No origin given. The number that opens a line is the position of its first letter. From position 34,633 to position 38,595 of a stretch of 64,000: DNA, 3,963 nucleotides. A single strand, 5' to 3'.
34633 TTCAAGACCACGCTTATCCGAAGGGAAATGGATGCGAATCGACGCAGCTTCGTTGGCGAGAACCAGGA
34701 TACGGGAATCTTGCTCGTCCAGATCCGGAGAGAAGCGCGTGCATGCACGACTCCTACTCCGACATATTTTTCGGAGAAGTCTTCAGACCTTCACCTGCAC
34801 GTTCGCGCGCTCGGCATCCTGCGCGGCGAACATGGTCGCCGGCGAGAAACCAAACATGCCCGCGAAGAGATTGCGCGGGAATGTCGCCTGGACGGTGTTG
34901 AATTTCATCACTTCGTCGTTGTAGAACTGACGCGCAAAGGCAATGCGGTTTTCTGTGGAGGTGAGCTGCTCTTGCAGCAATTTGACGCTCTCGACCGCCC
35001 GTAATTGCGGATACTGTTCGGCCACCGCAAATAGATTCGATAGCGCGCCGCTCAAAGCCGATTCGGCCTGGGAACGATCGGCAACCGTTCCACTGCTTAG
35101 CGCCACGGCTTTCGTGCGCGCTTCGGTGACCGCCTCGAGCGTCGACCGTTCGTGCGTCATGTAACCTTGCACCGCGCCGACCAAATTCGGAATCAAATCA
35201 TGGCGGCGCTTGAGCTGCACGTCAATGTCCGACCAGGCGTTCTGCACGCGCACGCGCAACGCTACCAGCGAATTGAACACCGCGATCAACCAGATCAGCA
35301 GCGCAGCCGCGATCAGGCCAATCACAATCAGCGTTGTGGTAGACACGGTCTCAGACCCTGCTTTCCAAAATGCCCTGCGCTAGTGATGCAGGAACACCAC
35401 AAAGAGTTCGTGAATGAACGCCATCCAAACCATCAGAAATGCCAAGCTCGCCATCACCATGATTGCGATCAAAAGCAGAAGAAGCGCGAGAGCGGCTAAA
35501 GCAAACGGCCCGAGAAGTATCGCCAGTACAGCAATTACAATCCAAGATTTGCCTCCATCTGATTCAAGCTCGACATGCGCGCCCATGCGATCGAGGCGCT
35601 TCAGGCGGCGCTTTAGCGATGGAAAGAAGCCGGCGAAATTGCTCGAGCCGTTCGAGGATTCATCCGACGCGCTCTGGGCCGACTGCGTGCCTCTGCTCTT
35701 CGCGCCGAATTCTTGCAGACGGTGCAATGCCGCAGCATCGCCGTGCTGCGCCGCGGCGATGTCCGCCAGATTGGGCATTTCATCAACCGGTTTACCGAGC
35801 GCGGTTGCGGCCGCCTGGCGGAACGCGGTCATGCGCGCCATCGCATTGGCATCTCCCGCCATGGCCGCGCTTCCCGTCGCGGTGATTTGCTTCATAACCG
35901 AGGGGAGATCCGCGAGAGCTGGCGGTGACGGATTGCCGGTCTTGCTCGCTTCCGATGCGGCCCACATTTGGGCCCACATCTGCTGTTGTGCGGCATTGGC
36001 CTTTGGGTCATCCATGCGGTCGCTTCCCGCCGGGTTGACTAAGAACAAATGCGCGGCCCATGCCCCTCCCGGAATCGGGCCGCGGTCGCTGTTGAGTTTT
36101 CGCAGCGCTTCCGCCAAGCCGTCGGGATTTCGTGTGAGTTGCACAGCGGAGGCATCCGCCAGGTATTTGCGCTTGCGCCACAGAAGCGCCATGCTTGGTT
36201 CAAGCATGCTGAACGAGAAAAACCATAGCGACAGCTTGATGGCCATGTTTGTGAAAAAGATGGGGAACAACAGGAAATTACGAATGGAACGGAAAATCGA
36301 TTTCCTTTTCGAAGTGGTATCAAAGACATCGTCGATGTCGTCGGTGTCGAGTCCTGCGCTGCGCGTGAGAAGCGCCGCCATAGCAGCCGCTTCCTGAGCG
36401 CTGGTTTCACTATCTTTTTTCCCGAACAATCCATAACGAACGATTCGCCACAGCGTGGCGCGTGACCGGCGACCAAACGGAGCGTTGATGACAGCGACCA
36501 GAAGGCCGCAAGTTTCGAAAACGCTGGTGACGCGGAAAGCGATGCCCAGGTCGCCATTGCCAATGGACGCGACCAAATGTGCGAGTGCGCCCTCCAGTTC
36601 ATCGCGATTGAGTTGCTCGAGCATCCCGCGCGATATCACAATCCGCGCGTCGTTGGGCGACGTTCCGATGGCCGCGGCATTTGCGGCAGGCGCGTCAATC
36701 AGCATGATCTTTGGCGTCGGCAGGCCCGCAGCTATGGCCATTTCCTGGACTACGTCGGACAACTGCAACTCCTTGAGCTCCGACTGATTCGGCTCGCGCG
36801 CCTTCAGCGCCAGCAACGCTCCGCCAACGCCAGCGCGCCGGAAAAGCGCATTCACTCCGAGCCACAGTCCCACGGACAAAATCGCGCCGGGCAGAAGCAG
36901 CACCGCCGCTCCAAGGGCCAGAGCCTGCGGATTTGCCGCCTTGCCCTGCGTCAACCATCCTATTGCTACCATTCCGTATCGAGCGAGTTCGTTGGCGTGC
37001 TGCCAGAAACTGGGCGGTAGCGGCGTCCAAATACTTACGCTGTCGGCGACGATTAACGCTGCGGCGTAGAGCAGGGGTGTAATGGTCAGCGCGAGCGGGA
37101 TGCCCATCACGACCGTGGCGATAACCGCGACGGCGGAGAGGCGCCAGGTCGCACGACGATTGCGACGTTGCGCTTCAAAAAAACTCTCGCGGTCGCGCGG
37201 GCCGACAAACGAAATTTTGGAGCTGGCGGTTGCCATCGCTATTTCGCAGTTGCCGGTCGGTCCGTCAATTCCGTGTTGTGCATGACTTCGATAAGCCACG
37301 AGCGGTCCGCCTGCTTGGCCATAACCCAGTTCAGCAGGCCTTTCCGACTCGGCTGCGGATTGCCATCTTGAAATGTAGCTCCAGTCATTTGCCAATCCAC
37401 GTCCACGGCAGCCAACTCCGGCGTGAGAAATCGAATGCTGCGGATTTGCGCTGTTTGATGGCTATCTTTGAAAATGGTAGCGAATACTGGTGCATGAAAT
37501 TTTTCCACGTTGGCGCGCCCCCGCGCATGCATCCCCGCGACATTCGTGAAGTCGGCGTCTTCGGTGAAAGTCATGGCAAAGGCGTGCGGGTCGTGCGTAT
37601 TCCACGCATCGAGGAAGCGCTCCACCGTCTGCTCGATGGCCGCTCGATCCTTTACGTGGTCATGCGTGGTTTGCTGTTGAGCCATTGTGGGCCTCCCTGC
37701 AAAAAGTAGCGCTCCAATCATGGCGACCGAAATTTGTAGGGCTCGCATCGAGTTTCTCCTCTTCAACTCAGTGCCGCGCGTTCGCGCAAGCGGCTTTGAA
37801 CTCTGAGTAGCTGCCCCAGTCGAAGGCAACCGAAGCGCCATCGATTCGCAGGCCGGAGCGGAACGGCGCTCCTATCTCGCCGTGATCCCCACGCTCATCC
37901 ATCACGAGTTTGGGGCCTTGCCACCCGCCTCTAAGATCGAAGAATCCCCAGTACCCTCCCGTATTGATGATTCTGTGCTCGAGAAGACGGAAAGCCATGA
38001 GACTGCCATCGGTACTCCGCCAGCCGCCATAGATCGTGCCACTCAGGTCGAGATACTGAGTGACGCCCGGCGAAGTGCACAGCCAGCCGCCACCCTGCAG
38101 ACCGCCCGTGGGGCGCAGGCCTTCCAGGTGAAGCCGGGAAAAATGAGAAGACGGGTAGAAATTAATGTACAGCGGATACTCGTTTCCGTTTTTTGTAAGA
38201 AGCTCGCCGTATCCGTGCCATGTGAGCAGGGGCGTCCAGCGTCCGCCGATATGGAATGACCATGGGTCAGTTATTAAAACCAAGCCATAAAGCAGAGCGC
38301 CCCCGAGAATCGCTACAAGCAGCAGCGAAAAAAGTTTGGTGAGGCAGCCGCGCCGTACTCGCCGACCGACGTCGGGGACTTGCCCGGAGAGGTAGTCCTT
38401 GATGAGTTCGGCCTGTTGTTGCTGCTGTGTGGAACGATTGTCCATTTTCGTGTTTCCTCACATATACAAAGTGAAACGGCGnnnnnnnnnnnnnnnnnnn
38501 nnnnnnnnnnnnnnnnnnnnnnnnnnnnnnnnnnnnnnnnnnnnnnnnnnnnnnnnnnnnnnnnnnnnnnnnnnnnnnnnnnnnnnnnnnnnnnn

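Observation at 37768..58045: Candidate undescribed envelope system: about 17 kb of co-oriented, uncharacterised exported/lipoprotein/membrane genes built from recurring modules, facing a CadC-like TPR regulator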

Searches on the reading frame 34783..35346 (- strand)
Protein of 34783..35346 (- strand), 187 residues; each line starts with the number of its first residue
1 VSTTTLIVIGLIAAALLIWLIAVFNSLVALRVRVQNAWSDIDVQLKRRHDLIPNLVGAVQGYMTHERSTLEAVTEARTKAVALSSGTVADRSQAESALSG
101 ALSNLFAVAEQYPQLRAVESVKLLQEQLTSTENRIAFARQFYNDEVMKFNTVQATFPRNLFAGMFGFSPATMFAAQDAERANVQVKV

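Call 5: search_protein_families(library=pfam, max_evalue=0.01, proteins=[window:34783-35346:-])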
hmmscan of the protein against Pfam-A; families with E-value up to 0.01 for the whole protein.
window:34783-35346:- (187 aa): 1 family
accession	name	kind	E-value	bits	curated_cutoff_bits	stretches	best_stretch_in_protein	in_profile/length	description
PF04011.17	LemA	-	3e-57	193.1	26.2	1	37-186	1-148/149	LemA family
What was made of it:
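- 34783..35346 (-): LemA family membrane protein, the last consistently linked gene. Pfam 3e-57 (call 5).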

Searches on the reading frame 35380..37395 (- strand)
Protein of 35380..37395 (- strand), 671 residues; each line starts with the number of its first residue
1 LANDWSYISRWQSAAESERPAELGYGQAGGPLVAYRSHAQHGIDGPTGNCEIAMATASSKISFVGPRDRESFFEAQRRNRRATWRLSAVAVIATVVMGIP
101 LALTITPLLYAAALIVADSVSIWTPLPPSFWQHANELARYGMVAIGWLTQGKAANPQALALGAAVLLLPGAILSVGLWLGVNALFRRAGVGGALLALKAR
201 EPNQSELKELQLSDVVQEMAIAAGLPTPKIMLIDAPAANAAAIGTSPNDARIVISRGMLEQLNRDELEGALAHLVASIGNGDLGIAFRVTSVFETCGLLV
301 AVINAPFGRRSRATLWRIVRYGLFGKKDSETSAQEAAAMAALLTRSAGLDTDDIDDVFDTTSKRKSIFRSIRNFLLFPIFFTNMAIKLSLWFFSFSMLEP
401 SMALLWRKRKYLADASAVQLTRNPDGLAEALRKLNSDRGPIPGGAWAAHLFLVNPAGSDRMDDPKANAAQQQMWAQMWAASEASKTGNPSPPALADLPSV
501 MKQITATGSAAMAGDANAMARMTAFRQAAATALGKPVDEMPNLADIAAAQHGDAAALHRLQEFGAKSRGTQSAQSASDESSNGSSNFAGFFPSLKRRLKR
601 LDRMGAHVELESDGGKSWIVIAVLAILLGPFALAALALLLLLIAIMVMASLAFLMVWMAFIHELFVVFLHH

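Call 5: search_protein_families(library=pfam, max_evalue=0.01, proteins=[window:35380-37395:-])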
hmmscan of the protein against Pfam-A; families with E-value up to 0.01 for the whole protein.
window:35380-37395:- (671 aa): 2 families
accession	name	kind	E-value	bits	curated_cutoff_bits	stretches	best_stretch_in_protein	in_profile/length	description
PF01435.24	Peptidase_M48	-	4.7e-14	53.1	20.3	1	207-449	2-167/186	Peptidase family M48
PF20990.2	DUF2207_C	-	0.0035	17.5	33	0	568-659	86-179/247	Predicted membrane protein (DUF2207) C-terminal domain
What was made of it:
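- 35380..37236 (-): M48-like polytopic membrane protein with the HExxH and Glu zinc ligands replaced, so a pseudo-peptidase. Pfam Peptidase_M48 4.7e-14 (call 5).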

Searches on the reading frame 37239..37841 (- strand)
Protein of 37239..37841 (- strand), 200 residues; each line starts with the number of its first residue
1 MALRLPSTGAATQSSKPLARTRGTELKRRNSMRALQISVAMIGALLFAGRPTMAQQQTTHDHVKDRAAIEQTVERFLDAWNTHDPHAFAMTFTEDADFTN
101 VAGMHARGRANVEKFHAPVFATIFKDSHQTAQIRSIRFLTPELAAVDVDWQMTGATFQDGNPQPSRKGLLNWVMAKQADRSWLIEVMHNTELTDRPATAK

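Call 5: search_protein_families(library=pfam, max_evalue=0.01, proteins=[window:37239-37841:-])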
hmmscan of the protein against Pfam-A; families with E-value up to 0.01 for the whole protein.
window:37239-37841:- (200 aa): 5 families
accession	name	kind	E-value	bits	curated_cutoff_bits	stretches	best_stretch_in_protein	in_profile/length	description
PF12680.13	SnoaL_2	-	1e-09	39.3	27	1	73-162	1-83/102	SnoaL-like domain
PF14534.12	DUF4440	-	3.5e-08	34.3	25.2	1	69-184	1-107/107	Domain of unknown function (DUF4440)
PF13577.12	SnoaL_4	-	4.6e-06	27.1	24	1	62-187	2-125/126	SnoaL-like domain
PF12893.14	Lumazine_bd_2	-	5.6e-06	27.5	22.1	1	65-159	2-97/116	Putative lumazine-binding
PF07080.17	DUF1348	-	0.0004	20.8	22.1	1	69-116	8-54/130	Protein of unknown function (DUF1348)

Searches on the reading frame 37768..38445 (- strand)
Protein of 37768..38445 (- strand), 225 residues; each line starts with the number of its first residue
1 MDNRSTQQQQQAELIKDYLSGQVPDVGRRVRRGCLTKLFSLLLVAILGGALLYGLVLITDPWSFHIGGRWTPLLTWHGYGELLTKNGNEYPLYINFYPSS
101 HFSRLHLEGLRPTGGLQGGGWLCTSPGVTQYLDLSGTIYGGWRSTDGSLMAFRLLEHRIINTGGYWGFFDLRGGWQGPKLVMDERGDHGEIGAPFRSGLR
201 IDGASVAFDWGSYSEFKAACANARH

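Call 4: search_protein_families(library=pfam, max_evalue=0.01, proteins=[window:37768-38445:-])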
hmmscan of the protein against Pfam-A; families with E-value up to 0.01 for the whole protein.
window:37768-38445:- (225 aa): 0 families

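Call 32: search_protein_families(library=ncbifam, max_evalue=0.01, proteins=[window:37768-38445:-])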
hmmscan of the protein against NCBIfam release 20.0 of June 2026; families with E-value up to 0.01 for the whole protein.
window:37768-38445:- (225 aa): 0 families

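Call 89: search_protein_families(library=padloc, max_evalue=0.01, proteins=[window:37768-38445:-])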
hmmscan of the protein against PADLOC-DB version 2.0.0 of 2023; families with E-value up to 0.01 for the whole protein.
window:37768-38445:- (225 aa): 0 families
